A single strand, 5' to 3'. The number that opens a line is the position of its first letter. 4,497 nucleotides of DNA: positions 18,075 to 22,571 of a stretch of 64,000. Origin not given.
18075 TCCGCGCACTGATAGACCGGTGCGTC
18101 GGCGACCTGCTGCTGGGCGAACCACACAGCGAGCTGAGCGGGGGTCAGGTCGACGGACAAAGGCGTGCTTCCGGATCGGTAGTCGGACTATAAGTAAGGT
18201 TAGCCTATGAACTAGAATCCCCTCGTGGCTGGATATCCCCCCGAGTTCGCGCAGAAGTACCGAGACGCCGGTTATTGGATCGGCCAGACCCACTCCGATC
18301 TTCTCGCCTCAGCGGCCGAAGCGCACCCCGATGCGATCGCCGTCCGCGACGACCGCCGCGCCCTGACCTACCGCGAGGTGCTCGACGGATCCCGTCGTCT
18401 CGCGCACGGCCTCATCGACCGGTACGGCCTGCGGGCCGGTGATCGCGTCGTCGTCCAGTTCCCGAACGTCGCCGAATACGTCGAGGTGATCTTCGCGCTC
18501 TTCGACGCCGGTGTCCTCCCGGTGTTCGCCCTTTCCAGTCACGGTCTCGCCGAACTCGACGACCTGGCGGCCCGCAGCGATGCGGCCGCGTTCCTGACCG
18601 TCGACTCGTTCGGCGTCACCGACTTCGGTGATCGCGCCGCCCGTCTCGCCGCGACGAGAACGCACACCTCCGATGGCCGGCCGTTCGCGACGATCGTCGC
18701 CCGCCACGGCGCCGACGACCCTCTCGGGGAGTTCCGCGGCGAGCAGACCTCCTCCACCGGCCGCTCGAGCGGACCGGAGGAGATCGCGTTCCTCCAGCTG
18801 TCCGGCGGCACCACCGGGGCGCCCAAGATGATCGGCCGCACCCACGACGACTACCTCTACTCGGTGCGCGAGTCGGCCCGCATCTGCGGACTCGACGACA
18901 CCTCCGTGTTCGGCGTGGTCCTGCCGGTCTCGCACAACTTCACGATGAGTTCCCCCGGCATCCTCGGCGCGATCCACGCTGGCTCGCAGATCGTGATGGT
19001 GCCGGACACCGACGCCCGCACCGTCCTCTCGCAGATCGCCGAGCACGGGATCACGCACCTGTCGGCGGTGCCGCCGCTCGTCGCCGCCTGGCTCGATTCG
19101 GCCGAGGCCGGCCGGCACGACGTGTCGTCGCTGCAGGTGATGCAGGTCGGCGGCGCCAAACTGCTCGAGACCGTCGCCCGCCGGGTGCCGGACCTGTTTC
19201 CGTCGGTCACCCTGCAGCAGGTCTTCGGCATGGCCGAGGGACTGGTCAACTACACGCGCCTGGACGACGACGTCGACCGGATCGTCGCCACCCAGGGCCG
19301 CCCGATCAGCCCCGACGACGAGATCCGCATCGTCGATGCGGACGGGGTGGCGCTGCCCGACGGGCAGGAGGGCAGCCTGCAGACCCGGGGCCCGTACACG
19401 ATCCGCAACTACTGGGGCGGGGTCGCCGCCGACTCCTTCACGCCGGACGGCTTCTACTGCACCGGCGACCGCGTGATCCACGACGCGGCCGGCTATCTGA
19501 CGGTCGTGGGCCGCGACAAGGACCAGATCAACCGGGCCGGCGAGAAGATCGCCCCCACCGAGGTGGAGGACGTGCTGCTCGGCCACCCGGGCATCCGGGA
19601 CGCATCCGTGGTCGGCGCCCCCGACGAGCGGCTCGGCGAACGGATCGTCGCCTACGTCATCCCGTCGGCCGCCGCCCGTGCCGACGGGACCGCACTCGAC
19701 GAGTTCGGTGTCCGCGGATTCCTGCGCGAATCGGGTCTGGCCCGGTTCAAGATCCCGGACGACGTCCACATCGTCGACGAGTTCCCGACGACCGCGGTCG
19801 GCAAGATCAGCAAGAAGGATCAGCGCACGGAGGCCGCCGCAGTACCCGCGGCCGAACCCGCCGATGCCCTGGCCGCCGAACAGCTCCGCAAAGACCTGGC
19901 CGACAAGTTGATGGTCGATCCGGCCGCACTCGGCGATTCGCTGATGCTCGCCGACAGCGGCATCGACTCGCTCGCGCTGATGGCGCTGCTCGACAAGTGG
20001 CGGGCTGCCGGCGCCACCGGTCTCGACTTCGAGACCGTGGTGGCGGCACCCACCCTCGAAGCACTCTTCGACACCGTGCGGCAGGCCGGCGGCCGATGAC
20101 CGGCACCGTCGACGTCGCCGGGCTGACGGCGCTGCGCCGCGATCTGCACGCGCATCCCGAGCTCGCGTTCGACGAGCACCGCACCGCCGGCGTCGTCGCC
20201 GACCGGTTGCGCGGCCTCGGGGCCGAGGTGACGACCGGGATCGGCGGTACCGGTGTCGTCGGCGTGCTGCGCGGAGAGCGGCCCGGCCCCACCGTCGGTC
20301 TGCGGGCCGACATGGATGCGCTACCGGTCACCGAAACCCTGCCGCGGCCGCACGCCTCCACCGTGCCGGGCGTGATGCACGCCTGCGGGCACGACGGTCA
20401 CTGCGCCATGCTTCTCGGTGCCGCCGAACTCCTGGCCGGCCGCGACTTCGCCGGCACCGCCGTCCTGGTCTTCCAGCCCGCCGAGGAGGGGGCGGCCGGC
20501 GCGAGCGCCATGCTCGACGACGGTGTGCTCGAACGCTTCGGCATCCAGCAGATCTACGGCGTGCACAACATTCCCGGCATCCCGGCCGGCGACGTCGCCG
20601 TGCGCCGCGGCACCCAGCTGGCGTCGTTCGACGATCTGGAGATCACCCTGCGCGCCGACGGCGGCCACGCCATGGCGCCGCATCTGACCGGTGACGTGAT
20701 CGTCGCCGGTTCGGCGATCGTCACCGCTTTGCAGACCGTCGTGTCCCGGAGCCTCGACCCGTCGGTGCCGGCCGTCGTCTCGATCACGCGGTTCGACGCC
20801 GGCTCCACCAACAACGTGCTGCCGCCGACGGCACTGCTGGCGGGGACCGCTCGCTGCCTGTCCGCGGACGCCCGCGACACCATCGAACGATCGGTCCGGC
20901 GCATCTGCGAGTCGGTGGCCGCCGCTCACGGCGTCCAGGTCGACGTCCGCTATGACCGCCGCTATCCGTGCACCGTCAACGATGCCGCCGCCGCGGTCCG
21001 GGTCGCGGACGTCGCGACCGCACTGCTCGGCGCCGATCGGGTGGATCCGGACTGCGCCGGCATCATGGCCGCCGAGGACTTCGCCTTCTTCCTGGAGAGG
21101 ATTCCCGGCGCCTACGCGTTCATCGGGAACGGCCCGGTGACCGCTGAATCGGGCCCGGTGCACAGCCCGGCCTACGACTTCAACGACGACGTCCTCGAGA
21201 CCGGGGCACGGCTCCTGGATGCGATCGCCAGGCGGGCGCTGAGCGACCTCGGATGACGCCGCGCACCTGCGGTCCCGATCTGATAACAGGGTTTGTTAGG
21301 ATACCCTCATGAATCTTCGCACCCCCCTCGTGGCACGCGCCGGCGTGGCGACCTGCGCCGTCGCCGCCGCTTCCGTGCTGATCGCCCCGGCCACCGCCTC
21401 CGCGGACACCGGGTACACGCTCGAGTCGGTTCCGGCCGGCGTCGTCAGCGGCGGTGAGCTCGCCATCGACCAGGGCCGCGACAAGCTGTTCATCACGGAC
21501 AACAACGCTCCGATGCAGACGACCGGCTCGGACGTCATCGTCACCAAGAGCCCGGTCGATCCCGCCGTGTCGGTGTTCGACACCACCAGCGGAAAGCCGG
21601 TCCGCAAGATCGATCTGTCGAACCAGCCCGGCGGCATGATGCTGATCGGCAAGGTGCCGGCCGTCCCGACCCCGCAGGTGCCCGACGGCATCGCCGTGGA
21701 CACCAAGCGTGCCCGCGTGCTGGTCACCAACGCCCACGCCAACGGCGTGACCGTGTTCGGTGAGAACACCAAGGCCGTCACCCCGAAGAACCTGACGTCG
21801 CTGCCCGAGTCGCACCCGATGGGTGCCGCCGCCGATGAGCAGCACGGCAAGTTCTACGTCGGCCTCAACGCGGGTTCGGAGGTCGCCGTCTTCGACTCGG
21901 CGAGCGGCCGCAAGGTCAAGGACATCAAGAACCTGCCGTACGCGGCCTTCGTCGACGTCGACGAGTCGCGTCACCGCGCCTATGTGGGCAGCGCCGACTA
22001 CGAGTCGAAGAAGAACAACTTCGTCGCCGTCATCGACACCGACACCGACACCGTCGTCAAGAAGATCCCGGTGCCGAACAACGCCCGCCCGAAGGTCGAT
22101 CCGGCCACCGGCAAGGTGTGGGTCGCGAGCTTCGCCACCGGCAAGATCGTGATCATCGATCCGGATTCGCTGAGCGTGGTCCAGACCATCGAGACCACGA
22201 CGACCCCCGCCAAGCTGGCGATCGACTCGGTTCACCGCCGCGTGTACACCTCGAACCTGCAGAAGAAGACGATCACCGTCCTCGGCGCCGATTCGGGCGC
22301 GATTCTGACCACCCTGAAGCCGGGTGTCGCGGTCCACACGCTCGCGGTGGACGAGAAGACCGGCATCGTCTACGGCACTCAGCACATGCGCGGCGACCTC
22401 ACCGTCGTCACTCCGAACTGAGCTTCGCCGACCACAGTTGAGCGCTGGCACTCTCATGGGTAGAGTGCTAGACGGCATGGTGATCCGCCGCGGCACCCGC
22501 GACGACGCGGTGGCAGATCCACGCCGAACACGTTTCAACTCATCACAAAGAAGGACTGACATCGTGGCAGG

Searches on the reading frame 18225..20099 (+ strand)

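Call 9: search_protein_families(library=pfam, proteins=[window:18225-20099:+], max_evalue=0.001)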
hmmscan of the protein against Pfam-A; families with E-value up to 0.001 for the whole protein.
window:18225-20099:+ (624 aa): 3 families
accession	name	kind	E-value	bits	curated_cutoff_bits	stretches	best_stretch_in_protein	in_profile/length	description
PF00501.34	AMP-binding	-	3.6e-66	224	29.9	1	29-397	3-384/384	AMP-binding enzyme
PF13193.12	AMP-binding_C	-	8.9e-16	59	24.5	1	446-527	1-76/76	AMP-binding enzyme C-terminal domain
PF00550.31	PP-binding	-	2.2e-06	28.2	20.8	1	552-615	1-64/67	Phosphopantetheine attachment site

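Call 41: search_protein_families(library=ncbifam, proteins=[window:18225-20099:+], max_evalue=0.00001)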
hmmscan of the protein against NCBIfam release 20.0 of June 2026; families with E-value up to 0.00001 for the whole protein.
window:18225-20099:+ (624 aa): 97 families (the best 25 are shown)
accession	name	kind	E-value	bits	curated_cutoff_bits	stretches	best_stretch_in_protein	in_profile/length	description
TIGR02275.1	DHB_AMP_lig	equivalog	1.3e-171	571.4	723.55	1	4-533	6-525/526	(2,3-dihydroxybenzoyl)adenylate synthase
NF008192.1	PRK10946.1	equivalog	2.6e-160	534.2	783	1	4-537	7-529/534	(2,3-dihydroxybenzoyl)adenylate synthase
NF004837.0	PRK06187.1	subfamily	7.5e-83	278.6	476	1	22-538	9-523/531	long-chain-fatty-acid--CoA ligase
NF009233.0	PRK12583.1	subfamily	1.2e-70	238.6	832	2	189-536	205-549/558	fatty acid CoA ligase family protein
NF004758.0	PRK06087.1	equivalog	1.5e-69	234.9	736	1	10-536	13-534/548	medium-chain fatty-acid--CoA ligase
NF005801.1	PRK07656.1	equivalog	4e-68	230.3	657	1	22-532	2-498/500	FadD3 family acyl-CoA ligase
NF004814.0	PRK06164.1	equivalog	6.5e-63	213.1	677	1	24-544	13-537/540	acyl-CoA synthetase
NF006181.0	PRK08314.1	subfamily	5e-59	200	705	1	26-532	29-549/563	long-chain-fatty-acid--CoA ligase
NF006182.0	PRK08316.1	subfamily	5.4e-59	200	663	1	21-538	11-518/523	fatty acyl-CoA synthetase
NF004511.1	PRK05852.1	equivalog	2.1e-57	194.9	650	1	25-532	3-499/505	FadD7 family fatty acid--CoA ligase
NF005863.0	PRK07798.1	subfamily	6.7e-57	193.2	543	1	23-538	6-532/540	acyl-CoA synthetase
NF004114.0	PRK05605.1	equivalog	4.1e-56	190.5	766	1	177-536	213-568/575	long-chain-fatty-acid--CoA ligase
NF005714.0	PRK07529.1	subfamily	3.1e-54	184.4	632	1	25-550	34-589/640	acyl-CoA synthetase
NF004822.0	PRK06178.1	equivalog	3.8e-54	184.3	782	1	13-537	28-567/571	acyl-CoA synthetase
TIGR03208.1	cyc_hxne_CoA_lg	equivalog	8.6e-54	183.2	792.3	1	14-531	15-534/538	cyclohexanecarboxylate-CoA ligase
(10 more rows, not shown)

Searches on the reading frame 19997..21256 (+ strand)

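Call 9: search_protein_families(library=pfam, proteins=[window:19997-21256:+], max_evalue=0.001)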
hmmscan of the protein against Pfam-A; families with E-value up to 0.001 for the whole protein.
window:19997-21256:+ (419 aa): 2 families
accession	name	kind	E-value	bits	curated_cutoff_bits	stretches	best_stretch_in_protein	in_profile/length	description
PF01546.33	Peptidase_M20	-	3.6e-43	148.3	24.6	1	102-412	2-205/206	Peptidase family M20/M25/M40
PF07687.19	M20_dimer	-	0.00034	21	21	1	214-309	9-104/107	Peptidase dimerisation domain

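Call 41: search_protein_families(library=ncbifam, proteins=[window:20096-21256:+], max_evalue=0.00001)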
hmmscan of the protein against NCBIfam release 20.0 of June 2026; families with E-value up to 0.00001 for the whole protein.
window:20096-21256:+ (386 aa): 6 families
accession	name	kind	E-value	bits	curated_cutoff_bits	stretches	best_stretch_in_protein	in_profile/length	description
NF038260.1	ectoine_DoeB_2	equivalog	8.6e-104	347.4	550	1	10-377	8-375/378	N(2)-acetyl-L-2,4-diaminobutanoate deacetylase DoeB2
TIGR01891.1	amidohydrolases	subfamily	3.4e-103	345.6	153.75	1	10-370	1-366/366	amidohydrolase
NF040868.1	carboxypep_CpsA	equivalog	1e-102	343.8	500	1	12-379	17-387/391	carboxypeptidase CpsA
NF006769.0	PRK09290.1-3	subfamily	1.1e-06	27.6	452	1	185-378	224-409/417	allantoate amidohydrolase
NF005602.0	PRK07338.1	equivalog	4.9e-06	25.4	357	1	125-296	160-321/409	hydrolase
TIGR01879.1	hydantase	subfamily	7.3e-06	25.2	204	0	181-374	210-394/401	hydantoinase/carbamoylase family amidase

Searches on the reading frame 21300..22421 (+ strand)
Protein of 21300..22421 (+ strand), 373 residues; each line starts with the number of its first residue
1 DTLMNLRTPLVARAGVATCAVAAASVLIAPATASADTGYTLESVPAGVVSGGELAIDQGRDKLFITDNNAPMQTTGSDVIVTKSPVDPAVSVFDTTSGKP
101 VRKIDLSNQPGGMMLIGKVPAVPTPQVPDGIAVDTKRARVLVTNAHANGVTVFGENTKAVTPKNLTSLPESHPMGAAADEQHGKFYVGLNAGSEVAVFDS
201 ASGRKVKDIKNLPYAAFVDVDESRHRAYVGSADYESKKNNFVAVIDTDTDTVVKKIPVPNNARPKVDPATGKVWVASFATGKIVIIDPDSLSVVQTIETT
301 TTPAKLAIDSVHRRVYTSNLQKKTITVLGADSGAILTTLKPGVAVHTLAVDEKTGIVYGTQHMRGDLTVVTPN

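Call 9: search_protein_families(library=pfam, proteins=[window:21300-22421:+], max_evalue=0.001)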
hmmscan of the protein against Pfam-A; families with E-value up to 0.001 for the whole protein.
window:21300-22421:+ (373 aa): 2 families
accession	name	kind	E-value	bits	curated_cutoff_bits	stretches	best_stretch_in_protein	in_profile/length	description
PF08450.18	SGL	-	4.9e-07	30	26.3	0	266-300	191-223/246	SMP-30/Gluconolactonase/LRE-like region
PF16819.11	DUF5074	-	4e-05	23.3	27.2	1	236-298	159-222/353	Domain of unknown function (DUF5074)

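Call 41: search_protein_families(library=ncbifam, proteins=[window:21300-22421:+], max_evalue=0.00001)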
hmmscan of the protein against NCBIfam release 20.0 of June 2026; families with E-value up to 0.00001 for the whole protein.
window:21300-22421:+ (373 aa): 3 families
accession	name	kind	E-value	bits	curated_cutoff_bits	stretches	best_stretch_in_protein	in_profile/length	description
NF052280.1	7_blade_YncE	equivalog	4.6e-18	65.1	400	1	89-323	98-321/338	7-bladed beta-propeller protein YncE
TIGR03866.1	PQQ_ABC_repeats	subfamily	4.9e-14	52.1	287.3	1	236-356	17-138/310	PQQ-dependent catabolism-associated beta-propeller protein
TIGR02276.1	beta_rpt_yvtn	repeat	1.5e-08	34.4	27.85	0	237-258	11-32/42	beta-propeller repeat protein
